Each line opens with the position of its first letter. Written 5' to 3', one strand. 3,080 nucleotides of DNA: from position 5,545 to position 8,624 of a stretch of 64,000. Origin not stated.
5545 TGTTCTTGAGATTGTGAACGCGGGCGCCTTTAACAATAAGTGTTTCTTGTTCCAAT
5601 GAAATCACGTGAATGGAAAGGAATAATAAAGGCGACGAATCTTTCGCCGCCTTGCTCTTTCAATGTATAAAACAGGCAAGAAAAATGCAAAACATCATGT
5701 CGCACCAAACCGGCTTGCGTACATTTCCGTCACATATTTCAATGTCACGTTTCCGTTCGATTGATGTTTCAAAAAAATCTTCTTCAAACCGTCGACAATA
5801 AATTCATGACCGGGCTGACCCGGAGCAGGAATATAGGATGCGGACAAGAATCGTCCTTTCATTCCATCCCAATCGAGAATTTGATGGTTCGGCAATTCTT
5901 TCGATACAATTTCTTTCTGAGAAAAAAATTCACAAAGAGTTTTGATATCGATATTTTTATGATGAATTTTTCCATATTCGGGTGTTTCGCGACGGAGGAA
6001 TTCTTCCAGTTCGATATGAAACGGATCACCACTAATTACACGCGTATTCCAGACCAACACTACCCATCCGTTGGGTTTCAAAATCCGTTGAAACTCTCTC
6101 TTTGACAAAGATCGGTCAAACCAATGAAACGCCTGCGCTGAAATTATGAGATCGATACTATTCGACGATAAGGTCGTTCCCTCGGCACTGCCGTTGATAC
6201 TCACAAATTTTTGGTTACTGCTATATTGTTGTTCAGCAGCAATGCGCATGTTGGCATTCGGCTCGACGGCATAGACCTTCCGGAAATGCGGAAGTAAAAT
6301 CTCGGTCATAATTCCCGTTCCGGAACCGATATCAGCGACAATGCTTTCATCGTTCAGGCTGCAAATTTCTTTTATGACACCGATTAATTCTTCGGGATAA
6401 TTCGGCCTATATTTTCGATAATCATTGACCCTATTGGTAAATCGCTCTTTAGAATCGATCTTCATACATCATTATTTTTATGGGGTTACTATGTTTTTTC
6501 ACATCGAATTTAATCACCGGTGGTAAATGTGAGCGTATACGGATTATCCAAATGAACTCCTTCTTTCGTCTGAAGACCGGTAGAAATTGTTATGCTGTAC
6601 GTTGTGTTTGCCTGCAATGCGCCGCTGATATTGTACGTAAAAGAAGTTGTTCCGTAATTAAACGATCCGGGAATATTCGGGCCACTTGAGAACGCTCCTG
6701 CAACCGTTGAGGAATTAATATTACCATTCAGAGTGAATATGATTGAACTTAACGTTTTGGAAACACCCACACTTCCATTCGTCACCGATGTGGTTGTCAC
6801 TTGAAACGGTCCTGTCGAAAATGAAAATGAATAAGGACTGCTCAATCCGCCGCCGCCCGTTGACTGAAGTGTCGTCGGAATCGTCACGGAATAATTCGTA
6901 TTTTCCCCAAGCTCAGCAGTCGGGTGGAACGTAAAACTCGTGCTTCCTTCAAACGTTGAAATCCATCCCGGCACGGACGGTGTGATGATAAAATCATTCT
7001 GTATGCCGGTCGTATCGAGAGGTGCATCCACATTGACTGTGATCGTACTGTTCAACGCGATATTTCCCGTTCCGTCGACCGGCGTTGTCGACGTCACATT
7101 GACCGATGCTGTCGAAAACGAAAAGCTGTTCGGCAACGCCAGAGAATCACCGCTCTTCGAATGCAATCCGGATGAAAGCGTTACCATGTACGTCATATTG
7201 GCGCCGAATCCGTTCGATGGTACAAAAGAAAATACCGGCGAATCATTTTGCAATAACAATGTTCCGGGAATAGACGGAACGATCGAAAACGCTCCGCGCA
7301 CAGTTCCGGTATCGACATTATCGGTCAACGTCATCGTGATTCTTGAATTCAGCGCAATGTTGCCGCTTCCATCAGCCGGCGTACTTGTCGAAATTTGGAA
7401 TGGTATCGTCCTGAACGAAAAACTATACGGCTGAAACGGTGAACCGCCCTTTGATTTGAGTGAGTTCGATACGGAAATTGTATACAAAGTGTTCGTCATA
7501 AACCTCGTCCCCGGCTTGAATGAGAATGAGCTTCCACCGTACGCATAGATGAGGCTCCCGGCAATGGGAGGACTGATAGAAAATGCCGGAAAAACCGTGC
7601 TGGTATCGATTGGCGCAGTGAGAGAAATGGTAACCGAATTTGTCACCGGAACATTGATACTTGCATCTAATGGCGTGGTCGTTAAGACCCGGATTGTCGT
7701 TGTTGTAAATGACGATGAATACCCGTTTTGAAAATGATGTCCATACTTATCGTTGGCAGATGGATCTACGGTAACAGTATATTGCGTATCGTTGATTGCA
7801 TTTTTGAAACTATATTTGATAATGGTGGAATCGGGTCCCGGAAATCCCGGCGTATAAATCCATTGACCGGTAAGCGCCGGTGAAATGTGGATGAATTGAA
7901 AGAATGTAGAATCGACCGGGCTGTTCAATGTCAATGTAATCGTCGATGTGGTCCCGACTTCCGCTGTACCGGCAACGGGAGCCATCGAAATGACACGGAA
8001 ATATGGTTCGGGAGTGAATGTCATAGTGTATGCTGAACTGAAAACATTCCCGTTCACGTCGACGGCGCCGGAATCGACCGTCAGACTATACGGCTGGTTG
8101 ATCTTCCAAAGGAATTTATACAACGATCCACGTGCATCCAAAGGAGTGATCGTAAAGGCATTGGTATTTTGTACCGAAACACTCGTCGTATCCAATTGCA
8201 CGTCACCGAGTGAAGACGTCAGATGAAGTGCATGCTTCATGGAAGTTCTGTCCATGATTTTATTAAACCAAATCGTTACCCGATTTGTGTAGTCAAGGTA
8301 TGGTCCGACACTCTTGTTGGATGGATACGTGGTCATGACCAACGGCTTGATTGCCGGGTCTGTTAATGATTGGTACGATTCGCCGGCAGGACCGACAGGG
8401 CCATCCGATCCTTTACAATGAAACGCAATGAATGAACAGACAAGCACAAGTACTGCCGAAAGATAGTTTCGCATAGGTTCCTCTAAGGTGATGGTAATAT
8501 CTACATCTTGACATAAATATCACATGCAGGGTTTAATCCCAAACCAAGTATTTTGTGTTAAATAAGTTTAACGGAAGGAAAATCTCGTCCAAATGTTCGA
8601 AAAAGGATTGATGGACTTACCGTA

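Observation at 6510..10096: Tandem paralogous lipoproteins with collagen-like Gly-X-Y triplets fused to Ig-like repeat arrays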

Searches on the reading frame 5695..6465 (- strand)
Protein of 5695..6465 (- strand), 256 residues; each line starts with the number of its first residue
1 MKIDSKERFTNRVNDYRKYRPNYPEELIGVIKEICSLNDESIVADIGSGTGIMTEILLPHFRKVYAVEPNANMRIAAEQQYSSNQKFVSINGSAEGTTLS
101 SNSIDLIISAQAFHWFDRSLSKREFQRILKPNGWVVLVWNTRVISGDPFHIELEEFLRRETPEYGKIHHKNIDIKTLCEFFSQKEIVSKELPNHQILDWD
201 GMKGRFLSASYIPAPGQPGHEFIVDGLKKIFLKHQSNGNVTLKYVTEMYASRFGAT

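Call 26: search_protein_families(library=pfam, proteins=[window:5695-6465:-], max_evalue=0.01)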
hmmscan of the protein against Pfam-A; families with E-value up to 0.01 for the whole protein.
window:5695-6465:- (256 aa): 9 families
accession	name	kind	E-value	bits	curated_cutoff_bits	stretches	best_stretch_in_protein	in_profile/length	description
PF08241.18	Methyltransf_11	-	1.1e-17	64.9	21.2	1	45-137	2-95/95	Methyltransferase domain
PF13649.12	Methyltransf_25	-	2e-12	48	27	1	43-133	1-97/97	Methyltransferase domain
PF13489.12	Methyltransf_23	-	1.1e-09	38.6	27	1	25-151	7-124/164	Methyltransferase domain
PF08242.18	Methyltransf_12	-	3e-09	37.9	30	1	45-135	2-98/98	Methyltransferase domain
PF05219.18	DREV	-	0.00049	19.7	26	1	38-79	93-134/265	DREV methyltransferase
PF13847.12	Methyltransf_31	-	0.00064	19.9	27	1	40-136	4-108/145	Methyltransferase domain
PF00398.26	RrnaAD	-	0.0015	18.2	24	1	36-85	27-76/263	Ribosomal RNA adenine dimethylase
PF05891.18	Methyltransf_PK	-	0.0026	17.8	27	1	35-107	51-126/218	AdoMet dependent proline di-methyltransferase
PF05175.20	MTS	-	0.0094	16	23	0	40-141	32-142/170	Methyltransferase small domain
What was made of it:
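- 5695..6465 (-): SAM-dependent methyltransferase, 44 bp downstream of W654. Present in the three closest relatives, absent from this slot in more distant loci. Pfam Methyltransf_11 (call 26).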

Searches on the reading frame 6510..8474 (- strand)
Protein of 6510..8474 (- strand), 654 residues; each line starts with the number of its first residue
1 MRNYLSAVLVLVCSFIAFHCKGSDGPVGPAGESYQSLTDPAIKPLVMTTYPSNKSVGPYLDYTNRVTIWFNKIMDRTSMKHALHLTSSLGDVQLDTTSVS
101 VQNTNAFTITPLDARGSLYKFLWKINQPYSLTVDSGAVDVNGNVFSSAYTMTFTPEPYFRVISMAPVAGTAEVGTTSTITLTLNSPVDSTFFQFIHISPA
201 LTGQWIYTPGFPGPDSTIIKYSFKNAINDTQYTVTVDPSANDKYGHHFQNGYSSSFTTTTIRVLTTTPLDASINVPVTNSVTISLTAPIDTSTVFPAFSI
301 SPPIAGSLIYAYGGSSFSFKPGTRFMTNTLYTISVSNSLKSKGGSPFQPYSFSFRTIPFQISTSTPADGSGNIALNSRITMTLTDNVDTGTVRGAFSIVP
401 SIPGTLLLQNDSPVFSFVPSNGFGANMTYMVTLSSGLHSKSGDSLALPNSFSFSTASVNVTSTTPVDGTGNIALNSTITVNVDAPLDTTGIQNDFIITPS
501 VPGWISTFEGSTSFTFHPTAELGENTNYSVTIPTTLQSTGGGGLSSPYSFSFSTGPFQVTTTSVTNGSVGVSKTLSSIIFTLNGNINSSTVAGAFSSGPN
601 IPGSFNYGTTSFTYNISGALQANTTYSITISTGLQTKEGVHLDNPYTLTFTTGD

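Call 3: search_protein_families(library=pfam, proteins=[window:6510-8474:-], max_evalue=0.1)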
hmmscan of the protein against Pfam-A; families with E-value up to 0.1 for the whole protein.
window:6510-8474:- (654 aa): 3 families
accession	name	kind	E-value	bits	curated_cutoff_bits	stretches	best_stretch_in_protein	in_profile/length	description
PF13205.12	Big_5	-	1e-67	225.9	23.6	6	459-554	6-105/105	Bacterial Ig-like domain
PF14208.11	DUF4320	-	0.031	14.8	25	0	449-486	54-90/119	Domain of unknown function (DUF4320)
PF12297.13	EVC2_like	-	0.054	12.8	25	1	429-498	4-76/429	Ellis van Creveld protein 2 like protein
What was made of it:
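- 6510..8474 (-): W654: 654-aa paralogue. Signal peptide, Cys20 (atypical lipobox AFHC), tether, six Big_5 domains. Pfam Big_5 x6 (call 3).
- On S-layer proteins of the SbsA/SbsB/SbsC/Sap type: Pfam finds only Big_5 (call 3).
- Checked: Pfam finds only Big_5 (PF13205), 4 and 6 stretches (call 3).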

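Call 4: search_protein_families(library=ncbifam, proteins=[window:6510-8474:-], max_evalue=0.1)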
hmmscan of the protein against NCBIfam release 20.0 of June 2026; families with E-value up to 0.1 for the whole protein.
window:6510-8474:- (654 aa): 0 families
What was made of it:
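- On Type IX secretion cargo: No such hit in Pfam or NCBIfam (calls 3, 4).
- Checked: No T9SS C-terminal domain or any other family was hit in Pfam or NCBIfam (calls 3, 4).
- There is no catalytic domain and no NCBIfam hit (call 4).
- Tried and rejected: T9SS cargo, Pfam Collagen and SLH: no hits (calls 3, 4).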

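Call 42: find_homologous_proteins(query=window:6510-8474:-, max_evalue=1e-20)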
Query window:6510-8474:- (654 aa): 38 proteins with E <= 1e-20 among 8000 candidates.
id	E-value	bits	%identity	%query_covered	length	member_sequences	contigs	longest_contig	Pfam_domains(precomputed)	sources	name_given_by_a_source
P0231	0.0e+0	1325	93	100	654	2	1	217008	PF13205.13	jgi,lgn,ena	-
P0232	2.6e-231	788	46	100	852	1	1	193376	PF13205.13,PF26111.1,PF04234.19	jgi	jgi:methionine-rich copper-binding protein CopC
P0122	2.7e-201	689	46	97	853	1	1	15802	PF13205.13,PF04234.19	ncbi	-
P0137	2.2e-200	686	35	100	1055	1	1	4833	PF13205.13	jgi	jgi:hypothetical protein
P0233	1.5e-199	683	47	99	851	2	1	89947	PF13205.13,PF04234.19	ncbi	-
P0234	9.5e-194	664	46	99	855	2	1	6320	PF13205.13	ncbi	-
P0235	5.9e-192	658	44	98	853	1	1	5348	PF13205.13,PF26111.1,PF04234.19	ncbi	-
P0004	1.2e-175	604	43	100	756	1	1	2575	PF13205.13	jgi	jgi:hypothetical protein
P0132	2.1e-167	577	45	97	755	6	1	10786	PF13205.13,PF04234.19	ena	-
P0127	9.7e-134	465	35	100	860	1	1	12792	PF13205.13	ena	-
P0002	5.5e-101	357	39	80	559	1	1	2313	PF13205.13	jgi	jgi:Big-like domain-containing protein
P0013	6.4e-91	324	38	77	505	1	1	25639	PF13205.13,PF17964.8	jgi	jgi:hypothetical protein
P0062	3.4e-87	312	37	82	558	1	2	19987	PF13205.13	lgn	-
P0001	1.6e-86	309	39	70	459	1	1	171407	PF13205.13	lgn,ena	-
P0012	1.7e-85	306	40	67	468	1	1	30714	PF13205.13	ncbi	-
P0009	5.4e-85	304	39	70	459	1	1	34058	PF13205.13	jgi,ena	-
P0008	1.4e-81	293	40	67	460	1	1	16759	PF13205.13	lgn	-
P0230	5.6e-81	291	30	66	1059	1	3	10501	PF13205.13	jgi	jgi:hypothetical protein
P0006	8.7e-81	290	41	67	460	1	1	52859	PF13205.13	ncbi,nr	ncbi:MAG: hypothetical protein C0417_05025 [Chlorobiaceae bacterium]|nr:hypothetical protein [Chloro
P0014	2.1e-79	286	39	69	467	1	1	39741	PF13205.13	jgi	jgi:hypothetical protein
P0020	8.9e-78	281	38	64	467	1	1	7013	PF13205.13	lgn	-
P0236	1.1e-74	270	30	96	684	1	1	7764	PF13205.13,PF17970.8,PF04234.19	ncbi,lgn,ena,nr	ncbi:MAG TPA: Ig-like domain-containing protein [Bacteroidota bacterium]|nr:Ig-like domain-containin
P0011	1.7e-74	270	39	65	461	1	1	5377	PF13205.13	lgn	-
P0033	2.3e-73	266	37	68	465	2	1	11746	PF13205.13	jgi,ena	-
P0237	2.4e-73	266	32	100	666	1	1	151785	PF13205.13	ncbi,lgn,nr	ncbi:MAG: Ig-like domain-containing protein [Bacteroidota bacterium]|nr:Ig-like domain-containing pr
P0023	1.1e-72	264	36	70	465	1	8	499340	PF13205.13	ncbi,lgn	-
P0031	1.3e-72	263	36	69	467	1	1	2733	PF13205.13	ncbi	-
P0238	7.9e-72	261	39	59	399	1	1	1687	PF13205.13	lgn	-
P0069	4.2e-65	239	34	69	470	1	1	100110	PF13205.13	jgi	jgi:hypothetical protein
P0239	3.7e-61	226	35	65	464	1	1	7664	PF13205.13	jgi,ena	-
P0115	1.1e-55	208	33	64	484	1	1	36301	PF13205.13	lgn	-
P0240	1.7e-49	187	35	54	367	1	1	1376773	PF13205.13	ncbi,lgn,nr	ncbi:MAG: Ig-like domain-containing protein [Ignavibacteriales bacterium]|nr:Ig-like domain-containi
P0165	3.1e-48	183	32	69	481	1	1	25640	PF13205.13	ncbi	-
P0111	2.8e-46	177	31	69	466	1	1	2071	PF13205.13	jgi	jgi:hypothetical protein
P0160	1.8e-45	174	31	67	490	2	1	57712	PF13205.13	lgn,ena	-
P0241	5.4e-35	139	29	75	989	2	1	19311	PF13205.13,PF00041.28,PF04234.19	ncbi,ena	-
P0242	3.8e-30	123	31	49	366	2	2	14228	PF13205.13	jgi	jgi:hypothetical protein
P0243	6.2e-25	106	27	50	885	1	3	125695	PF13205.13,PF04234.19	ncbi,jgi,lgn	jgi:hypothetical protein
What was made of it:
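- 6510..8474 (-): 93% orthologue P0231 (call 42).
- Several long homologues carry a precomputed PF04234 hit, and one is named 'methionine-rich copper-binding protein CopC' (call 42).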

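Call 43: find_encoding_contigs(protein=P0231, flank=6000, max_places=2)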
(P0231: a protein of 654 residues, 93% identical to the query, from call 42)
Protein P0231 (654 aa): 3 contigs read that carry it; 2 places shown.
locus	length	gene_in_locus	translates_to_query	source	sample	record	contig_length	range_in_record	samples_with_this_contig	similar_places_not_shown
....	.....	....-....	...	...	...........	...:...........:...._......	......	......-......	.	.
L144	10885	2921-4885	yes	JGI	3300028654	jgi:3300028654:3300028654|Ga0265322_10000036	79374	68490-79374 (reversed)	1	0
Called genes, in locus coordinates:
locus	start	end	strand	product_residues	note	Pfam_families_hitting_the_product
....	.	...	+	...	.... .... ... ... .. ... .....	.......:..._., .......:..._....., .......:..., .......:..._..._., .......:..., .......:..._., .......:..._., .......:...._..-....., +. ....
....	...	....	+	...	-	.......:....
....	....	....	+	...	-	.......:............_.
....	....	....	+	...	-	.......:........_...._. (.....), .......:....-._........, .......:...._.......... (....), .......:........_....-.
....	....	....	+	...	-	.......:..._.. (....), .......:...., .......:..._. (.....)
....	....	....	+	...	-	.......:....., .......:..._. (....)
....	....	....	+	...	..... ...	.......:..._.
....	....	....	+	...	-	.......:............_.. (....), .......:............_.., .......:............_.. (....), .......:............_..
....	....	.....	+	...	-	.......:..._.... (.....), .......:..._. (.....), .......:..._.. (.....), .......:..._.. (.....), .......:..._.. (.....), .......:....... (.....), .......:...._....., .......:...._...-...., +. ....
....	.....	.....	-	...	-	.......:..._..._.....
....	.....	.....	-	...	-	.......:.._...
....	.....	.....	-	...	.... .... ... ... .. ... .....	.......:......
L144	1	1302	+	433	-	?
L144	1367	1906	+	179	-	PF13512:TPR_18 (weak), PF13525:YfiO, PF13174:TPR_6 (faint)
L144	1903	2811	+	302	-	PF01882:DUF58, PF13519:VWA_2 (weak)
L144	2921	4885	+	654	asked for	PF13205:Big_5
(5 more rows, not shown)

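Call 66: predict_structure(alignment_id=A4)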
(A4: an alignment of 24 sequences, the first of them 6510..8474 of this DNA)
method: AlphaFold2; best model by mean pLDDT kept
length: 654 residues; sequences in the alignment: 24
mean_pLDDT: 88.5   pTM: 0.53
mean pLDDT of the five models: 88.5, 87.7, 87.6, 86.8, 86.7
residues with pLDDT >= 90: 425; 70-90: 187; 50-70: 26; < 50: 16
segments of 3 or more residues with pLDDT < 50: 17-31
pLDDT, mean of each block of 10 residues (from residue 1): 59 51 37 66 88 90 85 89 91 83 84 83 92 90 87 94 93 92 91 93 84 78 90 94 91 93 94 93 92 94 94 90 91 95 87 95 94 91 93 94 92 93 89 93 90 91 94 92 82 88 86 91 93 85 87 94 93 93 93 94 93 93 95 92 94 90
secondary structure, 60 per line:
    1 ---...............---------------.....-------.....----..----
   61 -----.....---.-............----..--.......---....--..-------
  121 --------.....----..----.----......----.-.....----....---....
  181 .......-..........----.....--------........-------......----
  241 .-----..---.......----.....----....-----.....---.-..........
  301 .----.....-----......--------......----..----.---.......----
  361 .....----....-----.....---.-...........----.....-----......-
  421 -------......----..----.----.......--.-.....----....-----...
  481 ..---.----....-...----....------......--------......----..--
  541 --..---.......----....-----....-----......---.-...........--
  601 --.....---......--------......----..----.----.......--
elements in order: H4-18 H34-38 E46-50 E66-70 H76-82 E83-87 E99-102 E106-109 E129-133 E149-154 E161-165 E170-173 E177-187 H189-194 E195-198 E203-207 E216-223 E231-236 E252-258 E263-267 E272-275 E281-285 H291-297 E298-301 E306-310 E316-321 E330-335 E350-356 E361-365 E370-373 E379-383 H389-395 E396-399 E404-408 E414-419 E428-433 E449-455 E460-464 E469-472 E478-482 H491-494 E496-498 E503-506 E513-518 E527-532 E548-554 E559-562 E568-571 E577-582 H588-594 E595-598 E603-607 E611-616 E625-630 E646-652
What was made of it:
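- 6510..8474 (-): AF2 pLDDT 88.5 with six beta-sandwiches (call 66).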

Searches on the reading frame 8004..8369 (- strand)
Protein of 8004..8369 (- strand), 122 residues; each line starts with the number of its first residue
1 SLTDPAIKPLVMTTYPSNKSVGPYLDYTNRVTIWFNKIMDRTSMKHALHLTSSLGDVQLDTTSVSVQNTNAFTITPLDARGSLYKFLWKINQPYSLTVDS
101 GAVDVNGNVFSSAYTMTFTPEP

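Call 26: search_protein_families(library=pfam, proteins=[window:8004-8369:-], max_evalue=0.01)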
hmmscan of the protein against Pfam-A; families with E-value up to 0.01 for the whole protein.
seq(122 aa): 1 family
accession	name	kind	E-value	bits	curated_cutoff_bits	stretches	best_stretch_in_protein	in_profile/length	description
PF13205.12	Big_5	-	4.7e-09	37.4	23.6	1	8-119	4-104/105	Bacterial Ig-like domain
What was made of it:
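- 8004..8369 (-): W654 D1: first Big_5 domain, orthologous to W459 D1 (48% identity). Pfam Big_5 E 4.7e-9 (call 26).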
